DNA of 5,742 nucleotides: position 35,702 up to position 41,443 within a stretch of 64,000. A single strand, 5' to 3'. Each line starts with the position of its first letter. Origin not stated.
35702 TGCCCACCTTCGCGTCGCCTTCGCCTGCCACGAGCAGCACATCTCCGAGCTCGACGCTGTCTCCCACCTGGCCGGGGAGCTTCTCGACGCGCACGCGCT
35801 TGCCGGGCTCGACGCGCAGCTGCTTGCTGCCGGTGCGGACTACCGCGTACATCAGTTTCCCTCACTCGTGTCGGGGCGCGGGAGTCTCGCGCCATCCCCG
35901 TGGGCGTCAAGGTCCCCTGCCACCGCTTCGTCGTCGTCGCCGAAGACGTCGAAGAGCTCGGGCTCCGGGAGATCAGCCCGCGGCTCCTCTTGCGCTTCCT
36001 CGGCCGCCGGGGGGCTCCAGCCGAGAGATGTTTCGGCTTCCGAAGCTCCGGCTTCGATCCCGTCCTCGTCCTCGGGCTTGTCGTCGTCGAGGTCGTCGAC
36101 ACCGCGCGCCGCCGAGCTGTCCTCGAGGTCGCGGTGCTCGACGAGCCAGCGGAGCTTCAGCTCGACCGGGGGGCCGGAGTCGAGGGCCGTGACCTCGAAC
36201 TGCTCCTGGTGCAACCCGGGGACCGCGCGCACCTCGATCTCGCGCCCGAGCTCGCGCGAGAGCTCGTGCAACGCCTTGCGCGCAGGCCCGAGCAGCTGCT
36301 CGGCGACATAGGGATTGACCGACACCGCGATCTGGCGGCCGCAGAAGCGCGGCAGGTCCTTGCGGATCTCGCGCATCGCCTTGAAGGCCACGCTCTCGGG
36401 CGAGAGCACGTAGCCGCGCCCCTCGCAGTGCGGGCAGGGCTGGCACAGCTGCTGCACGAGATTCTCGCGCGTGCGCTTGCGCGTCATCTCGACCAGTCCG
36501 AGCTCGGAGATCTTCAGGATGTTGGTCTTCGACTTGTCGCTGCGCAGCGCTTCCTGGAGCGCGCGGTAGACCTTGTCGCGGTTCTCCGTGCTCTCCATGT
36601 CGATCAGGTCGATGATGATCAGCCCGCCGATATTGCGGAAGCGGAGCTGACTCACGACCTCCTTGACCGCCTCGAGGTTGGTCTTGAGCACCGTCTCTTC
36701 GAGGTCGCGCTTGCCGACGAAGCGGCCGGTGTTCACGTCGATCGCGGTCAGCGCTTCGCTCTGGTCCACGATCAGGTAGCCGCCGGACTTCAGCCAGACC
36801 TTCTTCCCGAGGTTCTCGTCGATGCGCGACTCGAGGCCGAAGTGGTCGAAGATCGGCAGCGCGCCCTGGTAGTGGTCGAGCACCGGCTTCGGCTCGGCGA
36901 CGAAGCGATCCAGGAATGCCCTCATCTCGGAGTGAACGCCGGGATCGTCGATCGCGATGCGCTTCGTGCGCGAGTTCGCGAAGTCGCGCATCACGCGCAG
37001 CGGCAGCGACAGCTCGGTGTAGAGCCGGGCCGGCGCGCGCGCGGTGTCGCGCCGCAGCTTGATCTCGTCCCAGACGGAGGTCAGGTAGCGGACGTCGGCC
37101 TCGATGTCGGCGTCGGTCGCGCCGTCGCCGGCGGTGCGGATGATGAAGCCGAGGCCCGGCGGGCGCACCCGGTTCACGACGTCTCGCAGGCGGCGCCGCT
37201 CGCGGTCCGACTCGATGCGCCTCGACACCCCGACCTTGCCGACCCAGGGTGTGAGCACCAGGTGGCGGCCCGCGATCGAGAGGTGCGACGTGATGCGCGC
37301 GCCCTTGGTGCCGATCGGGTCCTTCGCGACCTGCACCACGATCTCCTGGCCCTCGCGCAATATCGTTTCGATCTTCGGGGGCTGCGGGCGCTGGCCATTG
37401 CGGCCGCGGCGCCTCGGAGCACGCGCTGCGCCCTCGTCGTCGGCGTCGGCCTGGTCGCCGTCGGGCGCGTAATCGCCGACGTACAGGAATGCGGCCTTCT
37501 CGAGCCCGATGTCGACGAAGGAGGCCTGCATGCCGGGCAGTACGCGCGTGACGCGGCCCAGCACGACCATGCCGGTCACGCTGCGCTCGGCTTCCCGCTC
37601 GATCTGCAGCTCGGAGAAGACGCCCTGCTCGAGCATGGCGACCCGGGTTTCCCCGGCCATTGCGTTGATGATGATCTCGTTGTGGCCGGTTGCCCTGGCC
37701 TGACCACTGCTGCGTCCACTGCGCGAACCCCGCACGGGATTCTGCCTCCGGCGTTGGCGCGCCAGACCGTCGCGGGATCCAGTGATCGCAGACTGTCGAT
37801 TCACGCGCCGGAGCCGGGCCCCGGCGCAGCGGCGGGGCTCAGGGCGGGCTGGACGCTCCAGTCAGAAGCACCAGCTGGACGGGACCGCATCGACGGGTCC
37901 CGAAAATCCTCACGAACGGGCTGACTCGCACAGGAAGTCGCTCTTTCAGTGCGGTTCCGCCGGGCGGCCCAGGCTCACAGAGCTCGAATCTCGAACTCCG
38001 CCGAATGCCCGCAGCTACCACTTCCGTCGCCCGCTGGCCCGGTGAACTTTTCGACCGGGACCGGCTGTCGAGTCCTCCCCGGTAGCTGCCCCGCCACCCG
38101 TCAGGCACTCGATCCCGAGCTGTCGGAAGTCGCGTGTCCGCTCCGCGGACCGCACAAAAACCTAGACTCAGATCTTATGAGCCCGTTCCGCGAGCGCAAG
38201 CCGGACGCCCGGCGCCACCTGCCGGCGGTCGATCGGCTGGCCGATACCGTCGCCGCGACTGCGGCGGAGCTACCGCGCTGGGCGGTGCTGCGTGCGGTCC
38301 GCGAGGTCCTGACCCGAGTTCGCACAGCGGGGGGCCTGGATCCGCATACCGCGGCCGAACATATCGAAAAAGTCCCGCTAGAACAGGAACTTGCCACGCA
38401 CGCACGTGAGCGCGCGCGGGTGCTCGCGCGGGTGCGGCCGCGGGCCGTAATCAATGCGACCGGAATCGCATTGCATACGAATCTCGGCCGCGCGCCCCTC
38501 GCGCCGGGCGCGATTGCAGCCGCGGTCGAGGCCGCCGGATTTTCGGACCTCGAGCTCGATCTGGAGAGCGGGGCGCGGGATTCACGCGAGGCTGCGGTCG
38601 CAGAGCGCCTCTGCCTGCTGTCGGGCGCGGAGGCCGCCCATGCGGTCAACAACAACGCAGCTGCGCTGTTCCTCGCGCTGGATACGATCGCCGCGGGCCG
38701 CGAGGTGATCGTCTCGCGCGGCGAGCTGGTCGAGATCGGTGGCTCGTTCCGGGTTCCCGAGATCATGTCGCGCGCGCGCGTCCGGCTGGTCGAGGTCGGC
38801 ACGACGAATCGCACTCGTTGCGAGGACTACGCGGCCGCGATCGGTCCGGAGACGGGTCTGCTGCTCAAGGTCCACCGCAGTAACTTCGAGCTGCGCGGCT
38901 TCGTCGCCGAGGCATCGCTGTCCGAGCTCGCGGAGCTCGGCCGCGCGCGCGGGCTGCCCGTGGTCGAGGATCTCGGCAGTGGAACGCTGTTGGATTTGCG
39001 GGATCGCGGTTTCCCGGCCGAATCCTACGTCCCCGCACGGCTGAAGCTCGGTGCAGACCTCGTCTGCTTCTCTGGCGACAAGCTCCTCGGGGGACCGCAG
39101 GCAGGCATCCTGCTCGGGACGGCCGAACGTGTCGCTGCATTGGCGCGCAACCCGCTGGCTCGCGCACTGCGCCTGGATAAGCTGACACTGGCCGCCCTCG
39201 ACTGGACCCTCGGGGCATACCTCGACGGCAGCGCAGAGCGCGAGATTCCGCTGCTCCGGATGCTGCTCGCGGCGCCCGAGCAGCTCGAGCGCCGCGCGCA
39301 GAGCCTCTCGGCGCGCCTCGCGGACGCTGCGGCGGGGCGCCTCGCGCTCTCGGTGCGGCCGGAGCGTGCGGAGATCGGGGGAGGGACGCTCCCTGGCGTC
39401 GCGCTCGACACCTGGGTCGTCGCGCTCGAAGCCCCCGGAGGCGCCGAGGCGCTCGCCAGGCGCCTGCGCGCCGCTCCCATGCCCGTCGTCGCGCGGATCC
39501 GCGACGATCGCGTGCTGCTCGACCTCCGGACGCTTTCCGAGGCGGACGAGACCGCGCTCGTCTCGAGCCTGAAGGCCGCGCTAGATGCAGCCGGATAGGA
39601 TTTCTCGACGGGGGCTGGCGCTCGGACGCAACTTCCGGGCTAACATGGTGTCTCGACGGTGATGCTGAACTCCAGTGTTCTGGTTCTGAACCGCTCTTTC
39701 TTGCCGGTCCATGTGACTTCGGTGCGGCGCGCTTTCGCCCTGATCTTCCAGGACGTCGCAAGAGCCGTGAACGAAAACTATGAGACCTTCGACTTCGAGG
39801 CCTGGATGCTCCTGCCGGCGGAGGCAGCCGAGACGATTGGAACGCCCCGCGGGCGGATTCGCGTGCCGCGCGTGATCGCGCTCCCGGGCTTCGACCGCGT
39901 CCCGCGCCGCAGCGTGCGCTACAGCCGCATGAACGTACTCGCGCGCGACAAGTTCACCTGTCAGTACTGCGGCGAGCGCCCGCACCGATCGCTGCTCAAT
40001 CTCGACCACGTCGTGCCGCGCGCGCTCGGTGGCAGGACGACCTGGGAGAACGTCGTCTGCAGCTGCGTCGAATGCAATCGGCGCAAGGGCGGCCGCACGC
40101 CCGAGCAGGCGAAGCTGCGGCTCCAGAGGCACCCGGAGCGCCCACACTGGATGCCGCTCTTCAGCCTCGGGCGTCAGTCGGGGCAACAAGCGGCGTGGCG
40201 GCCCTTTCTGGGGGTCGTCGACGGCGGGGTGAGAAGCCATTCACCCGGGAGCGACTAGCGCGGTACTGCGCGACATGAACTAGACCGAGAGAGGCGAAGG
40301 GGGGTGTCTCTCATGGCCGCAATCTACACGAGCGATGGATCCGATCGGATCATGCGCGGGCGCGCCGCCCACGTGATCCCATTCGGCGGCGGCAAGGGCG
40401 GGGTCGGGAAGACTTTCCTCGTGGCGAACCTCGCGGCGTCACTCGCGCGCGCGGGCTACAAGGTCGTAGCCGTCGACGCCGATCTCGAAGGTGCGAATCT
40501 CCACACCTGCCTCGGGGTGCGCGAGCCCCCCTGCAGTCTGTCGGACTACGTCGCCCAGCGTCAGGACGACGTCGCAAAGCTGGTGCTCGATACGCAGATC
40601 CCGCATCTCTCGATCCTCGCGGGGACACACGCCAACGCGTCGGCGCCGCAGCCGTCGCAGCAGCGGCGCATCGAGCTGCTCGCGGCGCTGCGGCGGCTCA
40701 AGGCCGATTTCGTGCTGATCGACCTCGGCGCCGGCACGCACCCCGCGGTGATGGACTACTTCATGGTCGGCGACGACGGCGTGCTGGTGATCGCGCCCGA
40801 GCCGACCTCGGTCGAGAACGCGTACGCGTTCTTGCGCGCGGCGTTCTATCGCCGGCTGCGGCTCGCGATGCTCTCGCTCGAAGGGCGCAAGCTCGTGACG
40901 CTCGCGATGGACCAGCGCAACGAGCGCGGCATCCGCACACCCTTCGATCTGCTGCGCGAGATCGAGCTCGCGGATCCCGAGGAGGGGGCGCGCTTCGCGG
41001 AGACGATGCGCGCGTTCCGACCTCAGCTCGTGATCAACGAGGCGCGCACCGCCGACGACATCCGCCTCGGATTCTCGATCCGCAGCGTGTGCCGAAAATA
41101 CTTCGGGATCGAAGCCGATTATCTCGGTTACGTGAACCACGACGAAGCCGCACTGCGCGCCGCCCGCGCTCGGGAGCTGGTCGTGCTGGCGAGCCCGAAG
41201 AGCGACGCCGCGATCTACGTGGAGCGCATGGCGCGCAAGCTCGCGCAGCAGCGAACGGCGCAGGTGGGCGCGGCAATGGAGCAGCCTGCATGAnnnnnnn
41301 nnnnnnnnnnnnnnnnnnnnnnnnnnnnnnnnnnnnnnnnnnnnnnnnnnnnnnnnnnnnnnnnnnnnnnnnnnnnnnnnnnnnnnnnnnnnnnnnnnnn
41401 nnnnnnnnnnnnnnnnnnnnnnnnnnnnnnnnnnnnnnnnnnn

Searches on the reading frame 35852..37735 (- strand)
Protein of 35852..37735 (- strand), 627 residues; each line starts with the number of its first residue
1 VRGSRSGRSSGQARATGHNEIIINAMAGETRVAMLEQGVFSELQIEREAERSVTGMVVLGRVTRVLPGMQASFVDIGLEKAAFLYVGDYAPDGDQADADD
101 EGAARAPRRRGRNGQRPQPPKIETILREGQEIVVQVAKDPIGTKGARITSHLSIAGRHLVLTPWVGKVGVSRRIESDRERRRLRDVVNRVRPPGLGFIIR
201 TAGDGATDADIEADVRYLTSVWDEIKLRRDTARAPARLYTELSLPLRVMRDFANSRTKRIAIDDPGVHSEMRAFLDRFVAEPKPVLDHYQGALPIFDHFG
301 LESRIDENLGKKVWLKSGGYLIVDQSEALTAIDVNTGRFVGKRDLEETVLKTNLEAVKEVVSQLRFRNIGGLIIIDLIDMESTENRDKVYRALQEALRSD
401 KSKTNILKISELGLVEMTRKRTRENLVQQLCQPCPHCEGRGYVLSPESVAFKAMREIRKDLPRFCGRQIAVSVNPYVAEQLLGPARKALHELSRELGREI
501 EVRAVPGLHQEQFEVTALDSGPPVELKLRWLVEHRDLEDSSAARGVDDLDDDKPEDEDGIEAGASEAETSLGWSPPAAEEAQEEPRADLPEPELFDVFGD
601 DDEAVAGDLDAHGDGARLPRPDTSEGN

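Call 63: search_protein_families(library=pfam, proteins=[window:35852-37735:-], max_evalue=0.0001)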
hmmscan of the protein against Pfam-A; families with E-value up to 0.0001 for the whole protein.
window:35852-37735:- (627 aa): 2 families
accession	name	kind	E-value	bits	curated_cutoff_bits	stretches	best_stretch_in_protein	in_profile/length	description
PF10150.14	RNase_E_G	-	7.8e-98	327.6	25.5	1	153-422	1-270/270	Ribonuclease E/G family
PF20833.2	RNase_E_G_Thio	-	6.3e-13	49.1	26.8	1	433-516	1-84/86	RNase E/G, Thioredoxin-like domain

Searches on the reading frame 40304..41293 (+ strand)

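Call 63: search_protein_families(library=pfam, proteins=[window:40304-41293:+], max_evalue=0.0001)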
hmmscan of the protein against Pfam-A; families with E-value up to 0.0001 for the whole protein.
window:40304-41293:+ (329 aa): 4 families
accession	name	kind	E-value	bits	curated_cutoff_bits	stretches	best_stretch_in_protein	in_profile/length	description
PF01656.29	CbiA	-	1.9e-13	50.9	25.4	1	29-118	5-54/125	CobQ/CobB/MinD/ParA nucleotide binding domain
PF13614.12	AAA_31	-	6.8e-13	49.4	27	1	23-173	2-157/177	AAA domain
PF10609.15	ParA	-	2.7e-12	47.1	27.1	1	23-157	4-135/246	NUBPL iron-transfer P-loop NTPase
PF09140.17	MipZ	-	2e-07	31.1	20.7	1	23-147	1-112/262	ATPase MipZ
